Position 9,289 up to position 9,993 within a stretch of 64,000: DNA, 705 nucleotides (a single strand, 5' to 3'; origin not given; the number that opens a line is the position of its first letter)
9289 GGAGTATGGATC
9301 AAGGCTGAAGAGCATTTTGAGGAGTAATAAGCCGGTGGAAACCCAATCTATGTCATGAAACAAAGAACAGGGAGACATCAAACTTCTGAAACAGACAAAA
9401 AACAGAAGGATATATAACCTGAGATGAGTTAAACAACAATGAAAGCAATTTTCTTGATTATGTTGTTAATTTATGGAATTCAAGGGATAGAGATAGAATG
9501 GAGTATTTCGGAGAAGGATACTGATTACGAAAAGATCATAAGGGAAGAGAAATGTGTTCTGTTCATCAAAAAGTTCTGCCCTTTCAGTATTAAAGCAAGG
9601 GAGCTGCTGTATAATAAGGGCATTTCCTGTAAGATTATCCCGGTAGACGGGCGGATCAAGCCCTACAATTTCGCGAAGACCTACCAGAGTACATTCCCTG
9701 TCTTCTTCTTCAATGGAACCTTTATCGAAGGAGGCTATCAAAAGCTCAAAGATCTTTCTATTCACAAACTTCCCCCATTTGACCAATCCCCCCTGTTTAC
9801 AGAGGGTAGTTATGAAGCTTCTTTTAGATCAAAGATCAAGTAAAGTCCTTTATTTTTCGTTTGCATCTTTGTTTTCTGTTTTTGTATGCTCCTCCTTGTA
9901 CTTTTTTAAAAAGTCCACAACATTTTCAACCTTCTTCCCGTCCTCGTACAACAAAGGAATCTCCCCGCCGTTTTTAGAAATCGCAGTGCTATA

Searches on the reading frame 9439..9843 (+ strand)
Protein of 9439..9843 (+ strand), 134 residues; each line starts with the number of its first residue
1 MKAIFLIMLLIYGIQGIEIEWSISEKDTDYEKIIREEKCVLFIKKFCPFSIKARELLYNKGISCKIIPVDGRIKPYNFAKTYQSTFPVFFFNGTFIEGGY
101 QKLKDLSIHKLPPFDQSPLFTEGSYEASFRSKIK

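Call 62: search_protein_families(library=pfam, proteins=[window:9439-9843:+], max_evalue=0.01)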
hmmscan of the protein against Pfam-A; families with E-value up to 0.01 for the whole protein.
window:9439-9843:+ (134 aa): 2 families
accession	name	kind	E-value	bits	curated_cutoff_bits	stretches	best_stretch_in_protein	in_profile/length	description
PF00462.30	Glutaredoxin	-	3.5e-09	37.2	22.9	1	40-96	2-60/60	Glutaredoxin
PF13417.12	GST_N_3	-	8.2e-06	26.5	22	1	41-95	1-56/75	Glutathione S-transferase, N-terminal domain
